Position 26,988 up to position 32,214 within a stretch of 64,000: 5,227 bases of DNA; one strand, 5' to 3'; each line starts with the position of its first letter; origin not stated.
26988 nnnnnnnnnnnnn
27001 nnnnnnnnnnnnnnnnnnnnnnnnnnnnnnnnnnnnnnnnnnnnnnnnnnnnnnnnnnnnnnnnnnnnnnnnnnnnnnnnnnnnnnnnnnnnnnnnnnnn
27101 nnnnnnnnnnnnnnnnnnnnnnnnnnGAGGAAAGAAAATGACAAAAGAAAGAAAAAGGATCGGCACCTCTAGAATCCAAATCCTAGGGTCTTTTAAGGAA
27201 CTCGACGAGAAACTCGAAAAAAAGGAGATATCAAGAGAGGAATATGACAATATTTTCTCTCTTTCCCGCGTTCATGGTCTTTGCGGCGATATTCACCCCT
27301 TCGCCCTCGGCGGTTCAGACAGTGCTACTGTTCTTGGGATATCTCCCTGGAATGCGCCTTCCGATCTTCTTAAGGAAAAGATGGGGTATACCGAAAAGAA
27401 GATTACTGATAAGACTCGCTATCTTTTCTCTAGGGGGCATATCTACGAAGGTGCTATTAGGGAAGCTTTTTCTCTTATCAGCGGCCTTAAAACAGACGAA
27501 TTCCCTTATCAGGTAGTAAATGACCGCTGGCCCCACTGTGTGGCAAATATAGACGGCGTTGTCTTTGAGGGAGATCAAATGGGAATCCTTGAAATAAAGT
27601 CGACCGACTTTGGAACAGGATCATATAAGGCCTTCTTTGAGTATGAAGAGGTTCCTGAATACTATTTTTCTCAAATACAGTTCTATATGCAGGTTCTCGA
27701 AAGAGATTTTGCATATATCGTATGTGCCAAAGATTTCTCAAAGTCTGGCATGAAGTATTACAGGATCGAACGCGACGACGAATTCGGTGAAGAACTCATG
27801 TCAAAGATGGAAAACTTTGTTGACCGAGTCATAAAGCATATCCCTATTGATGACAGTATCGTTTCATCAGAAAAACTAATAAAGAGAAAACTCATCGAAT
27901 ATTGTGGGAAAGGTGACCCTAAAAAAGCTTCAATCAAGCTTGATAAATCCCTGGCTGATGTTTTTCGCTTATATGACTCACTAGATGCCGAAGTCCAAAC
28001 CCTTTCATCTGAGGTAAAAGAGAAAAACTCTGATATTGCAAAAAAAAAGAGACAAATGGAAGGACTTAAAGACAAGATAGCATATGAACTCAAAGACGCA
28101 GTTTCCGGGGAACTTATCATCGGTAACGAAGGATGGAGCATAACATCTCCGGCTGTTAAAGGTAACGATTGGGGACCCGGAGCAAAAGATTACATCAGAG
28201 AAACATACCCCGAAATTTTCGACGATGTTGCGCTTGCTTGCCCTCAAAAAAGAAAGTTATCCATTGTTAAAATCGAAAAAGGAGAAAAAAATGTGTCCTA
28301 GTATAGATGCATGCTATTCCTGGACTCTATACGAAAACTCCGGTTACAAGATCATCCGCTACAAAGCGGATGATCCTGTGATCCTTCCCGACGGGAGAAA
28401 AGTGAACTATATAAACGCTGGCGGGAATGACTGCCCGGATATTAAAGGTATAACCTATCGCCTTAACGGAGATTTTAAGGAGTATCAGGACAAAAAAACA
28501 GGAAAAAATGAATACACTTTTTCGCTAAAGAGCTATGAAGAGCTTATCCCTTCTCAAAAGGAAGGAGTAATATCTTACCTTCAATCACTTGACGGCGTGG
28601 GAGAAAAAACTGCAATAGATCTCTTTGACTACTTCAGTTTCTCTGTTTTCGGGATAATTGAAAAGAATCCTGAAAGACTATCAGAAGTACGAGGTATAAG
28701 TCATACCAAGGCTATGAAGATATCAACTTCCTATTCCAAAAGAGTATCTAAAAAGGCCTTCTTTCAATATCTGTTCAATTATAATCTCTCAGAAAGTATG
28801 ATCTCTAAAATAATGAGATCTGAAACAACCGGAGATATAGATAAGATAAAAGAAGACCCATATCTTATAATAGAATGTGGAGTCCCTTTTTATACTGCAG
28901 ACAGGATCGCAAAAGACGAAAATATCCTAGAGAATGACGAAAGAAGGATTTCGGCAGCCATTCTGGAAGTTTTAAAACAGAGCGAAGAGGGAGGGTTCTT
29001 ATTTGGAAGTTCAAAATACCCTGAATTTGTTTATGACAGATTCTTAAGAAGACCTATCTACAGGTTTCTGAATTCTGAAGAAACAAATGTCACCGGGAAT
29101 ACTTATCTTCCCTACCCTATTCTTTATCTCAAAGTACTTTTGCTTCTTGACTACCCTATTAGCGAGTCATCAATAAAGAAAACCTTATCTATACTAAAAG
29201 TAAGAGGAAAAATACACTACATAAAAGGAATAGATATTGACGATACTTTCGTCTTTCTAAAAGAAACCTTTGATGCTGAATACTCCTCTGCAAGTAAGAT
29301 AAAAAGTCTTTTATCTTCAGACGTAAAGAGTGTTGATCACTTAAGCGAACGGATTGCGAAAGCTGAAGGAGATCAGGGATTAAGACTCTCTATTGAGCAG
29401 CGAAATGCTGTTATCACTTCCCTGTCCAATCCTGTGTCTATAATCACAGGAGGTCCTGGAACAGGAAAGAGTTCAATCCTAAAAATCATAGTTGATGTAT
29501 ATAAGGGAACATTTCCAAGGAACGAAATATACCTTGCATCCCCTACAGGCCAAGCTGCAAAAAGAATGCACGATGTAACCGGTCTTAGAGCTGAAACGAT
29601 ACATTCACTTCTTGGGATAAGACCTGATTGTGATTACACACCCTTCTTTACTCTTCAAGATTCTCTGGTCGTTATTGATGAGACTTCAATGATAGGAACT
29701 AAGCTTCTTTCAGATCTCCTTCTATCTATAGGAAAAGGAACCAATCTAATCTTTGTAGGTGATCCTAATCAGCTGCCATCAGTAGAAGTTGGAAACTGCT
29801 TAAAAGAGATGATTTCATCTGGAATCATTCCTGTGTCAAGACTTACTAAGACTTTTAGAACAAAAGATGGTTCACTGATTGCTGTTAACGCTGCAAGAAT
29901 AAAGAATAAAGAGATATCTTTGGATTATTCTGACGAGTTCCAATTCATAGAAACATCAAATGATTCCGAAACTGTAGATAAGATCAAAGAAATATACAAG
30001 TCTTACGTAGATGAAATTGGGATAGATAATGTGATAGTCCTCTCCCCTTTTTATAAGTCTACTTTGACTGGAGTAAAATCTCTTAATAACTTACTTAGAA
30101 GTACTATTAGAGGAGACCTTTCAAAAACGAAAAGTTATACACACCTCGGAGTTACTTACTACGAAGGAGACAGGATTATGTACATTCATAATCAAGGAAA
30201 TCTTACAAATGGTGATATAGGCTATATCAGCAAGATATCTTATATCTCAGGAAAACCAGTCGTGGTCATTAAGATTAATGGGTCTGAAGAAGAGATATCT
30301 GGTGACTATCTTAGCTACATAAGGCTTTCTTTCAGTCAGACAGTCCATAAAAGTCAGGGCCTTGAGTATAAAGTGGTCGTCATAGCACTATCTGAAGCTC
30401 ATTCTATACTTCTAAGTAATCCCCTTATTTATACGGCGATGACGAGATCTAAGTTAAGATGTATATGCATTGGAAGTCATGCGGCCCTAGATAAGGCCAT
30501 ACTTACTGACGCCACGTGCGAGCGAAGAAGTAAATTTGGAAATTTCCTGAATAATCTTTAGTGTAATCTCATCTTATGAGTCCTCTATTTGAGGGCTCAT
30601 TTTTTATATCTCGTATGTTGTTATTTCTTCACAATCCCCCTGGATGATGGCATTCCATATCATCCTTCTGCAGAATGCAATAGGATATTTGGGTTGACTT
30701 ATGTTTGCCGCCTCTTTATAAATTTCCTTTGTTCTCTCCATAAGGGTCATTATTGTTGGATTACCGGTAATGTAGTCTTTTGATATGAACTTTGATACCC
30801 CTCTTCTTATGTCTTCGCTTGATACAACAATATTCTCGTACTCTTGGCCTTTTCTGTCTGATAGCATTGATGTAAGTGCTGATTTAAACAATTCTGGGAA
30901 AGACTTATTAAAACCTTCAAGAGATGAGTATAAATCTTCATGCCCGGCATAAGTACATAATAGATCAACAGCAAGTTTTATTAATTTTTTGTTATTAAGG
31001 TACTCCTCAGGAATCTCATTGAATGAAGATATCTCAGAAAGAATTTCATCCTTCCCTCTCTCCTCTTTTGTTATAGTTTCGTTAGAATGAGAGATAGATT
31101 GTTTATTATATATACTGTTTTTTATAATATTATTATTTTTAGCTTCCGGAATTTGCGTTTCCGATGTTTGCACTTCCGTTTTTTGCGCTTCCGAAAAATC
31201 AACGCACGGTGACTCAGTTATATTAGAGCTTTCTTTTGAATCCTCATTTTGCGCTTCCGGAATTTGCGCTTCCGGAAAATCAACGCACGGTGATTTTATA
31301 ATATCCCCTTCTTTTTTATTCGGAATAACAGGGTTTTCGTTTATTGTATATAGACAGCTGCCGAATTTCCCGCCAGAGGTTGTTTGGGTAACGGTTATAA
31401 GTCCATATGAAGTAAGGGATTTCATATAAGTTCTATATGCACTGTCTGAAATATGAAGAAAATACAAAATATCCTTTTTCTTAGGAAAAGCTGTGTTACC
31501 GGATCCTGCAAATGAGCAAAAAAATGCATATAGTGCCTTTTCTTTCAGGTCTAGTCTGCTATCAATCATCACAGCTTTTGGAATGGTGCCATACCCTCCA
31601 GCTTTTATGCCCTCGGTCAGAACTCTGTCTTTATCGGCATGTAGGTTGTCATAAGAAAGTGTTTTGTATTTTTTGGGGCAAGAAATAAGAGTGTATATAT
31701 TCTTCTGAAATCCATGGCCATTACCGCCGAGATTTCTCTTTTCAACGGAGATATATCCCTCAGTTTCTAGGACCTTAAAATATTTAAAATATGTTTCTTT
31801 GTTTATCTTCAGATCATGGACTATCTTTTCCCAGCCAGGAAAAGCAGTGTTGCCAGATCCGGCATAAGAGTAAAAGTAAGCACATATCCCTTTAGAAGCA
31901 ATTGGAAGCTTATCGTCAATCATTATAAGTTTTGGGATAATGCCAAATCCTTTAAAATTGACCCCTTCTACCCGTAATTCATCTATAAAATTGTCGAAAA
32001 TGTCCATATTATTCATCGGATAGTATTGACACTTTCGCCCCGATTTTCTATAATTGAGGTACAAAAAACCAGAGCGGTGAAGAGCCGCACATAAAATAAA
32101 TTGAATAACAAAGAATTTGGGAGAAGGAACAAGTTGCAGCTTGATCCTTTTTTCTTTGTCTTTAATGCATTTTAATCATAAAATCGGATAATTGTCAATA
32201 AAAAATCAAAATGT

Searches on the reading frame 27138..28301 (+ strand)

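Call 16: search_protein_families(library=pfam, proteins=[window:27138-28301:+], max_evalue=0.001)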
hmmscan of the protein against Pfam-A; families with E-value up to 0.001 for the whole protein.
window:27138-28301:+ (387 aa): 1 family
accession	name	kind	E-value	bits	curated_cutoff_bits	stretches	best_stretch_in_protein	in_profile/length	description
PF09588.16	YqaJ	-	1.1e-16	61.9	22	1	56-186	9-146/150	YqaJ-like viral recombinase domain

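Call 120: search_protein_families(library=padloc, proteins=[window:27138-28301:+], max_evalue=0.001)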
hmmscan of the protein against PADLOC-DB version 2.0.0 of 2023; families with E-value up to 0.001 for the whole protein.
window:27138-28301:+ (387 aa): 0 families

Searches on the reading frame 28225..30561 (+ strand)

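Call 16: search_protein_families(library=pfam, proteins=[window:28225-30561:+], max_evalue=0.001)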
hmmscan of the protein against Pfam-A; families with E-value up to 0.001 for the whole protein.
window:28225-30561:+ (778 aa): 10 families
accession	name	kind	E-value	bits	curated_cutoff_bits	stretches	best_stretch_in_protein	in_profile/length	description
PF13604.12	AAA_30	-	2e-33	116.2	27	1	388-575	2-186/191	AAA domain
PF13245.12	AAA_19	-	3.2e-33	115.2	25.1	1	392-520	1-132/134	AAA domain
PF14490.11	HHH_RecD2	-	2.6e-18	66.1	27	1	178-257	7-89/92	ATP-dependent RecD2 DNA helicase HHH domain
PF01443.25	Viral_helicase1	-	7.1e-11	42.8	21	2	704-746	179-224/228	Viral superfamily 1 RNA helicase core domain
PF13538.12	UvrD_C_2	-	1.2e-09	38.3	27.4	1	705-747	5-50/52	UvrD-like helicase C-terminal domain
PF18335.7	SH3_13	-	4.1e-08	33.3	41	1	620-674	1-57/65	ATP-dependent RecD-like DNA helicase SH3 domain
PF13086.12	AAA_11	-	2.3e-06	28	27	0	389-426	3-41/257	AAA domain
PF14520.12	HHH_5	-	8.5e-06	26.6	27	1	118-166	3-51/57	Helix-hairpin-helix domain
PF02562.22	PhoH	-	9.3e-05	22.4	27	0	476-518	117-159/205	PhoH-like protein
PF00580.27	UvrD-helicase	-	0.0002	21.6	23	0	391-449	4-62/271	UvrD/REP helicase N-terminal domain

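Call 120: search_protein_families(library=padloc, proteins=[window:28225-30561:+], max_evalue=0.001)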
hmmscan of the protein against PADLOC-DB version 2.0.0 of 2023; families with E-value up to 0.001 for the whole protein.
window:28225-30561:+ (778 aa): 13 families
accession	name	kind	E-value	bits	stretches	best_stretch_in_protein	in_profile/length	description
PDLC01734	typeIV_RecD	-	1.2e-70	236.7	2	339-764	289-730/763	RecD_0_IVD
PDLC05064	PDC-S68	-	8.6e-43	144.3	2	178-531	458-835/1273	-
PDLC01148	RecD_like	-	3.7e-39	132.6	1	291-761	223-690/719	RecD/Tra ATPase fused to N-terminal HHH domain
PDLC05066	PDC-S68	-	2.6e-37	126.4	2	376-530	567-731/1202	-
PDLC05065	PDC-S68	-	6.5e-35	118.2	2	235-523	477-748/1221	-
PDLC05035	PDC-S53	-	5.9e-25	85.5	2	334-686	443-769/900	-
PDLC04475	PDC-M16A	-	7.9e-21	72.2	2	390-461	20-88/721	-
PDLC04476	PDC-M16A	-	1e-18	65.1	2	401-463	24-84/691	-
PDLC04472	PDC-M16A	-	5.3e-15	52.8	1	382-462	220-298/930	-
PDLC04474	PDC-M16A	-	2.6e-10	37.4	0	390-463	224-294/917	-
PDLC01087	C3a187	-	2e-06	24.9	1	705-776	501-554/559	NERD+UvrD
PDLC04140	mad8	-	0.00016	19.3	1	401-450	26-76/314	mads_8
PDLC03921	MkoA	-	0.00039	16.2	0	370-424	1017-1064/1607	-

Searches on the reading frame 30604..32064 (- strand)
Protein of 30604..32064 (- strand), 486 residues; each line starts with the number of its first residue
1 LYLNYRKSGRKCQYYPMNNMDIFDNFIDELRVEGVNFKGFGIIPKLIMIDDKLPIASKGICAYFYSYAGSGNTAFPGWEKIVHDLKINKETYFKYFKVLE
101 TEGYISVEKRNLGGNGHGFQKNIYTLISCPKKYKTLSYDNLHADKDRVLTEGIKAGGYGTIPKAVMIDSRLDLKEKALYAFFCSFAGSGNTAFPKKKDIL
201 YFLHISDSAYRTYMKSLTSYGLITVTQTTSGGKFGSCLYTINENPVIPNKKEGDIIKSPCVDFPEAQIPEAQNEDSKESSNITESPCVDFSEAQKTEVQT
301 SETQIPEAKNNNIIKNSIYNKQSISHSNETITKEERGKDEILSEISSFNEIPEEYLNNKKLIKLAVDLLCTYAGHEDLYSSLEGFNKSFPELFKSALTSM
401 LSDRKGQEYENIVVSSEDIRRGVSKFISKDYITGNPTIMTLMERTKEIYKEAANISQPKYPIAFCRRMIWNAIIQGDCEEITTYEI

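Call 16: search_protein_families(library=pfam, proteins=[window:30604-32064:-], max_evalue=0.001)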
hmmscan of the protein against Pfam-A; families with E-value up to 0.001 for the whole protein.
window:30604-32064:- (486 aa): 2 families
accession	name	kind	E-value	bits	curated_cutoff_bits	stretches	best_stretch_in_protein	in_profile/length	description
PF13730.12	HTH_36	-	7.7e-11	42.1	25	1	171-223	3-55/55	Helix-turn-helix domain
PF21984.2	DnaD_N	-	0.00011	22.8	27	0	72-113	32-73/101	DnaD N-terminal domain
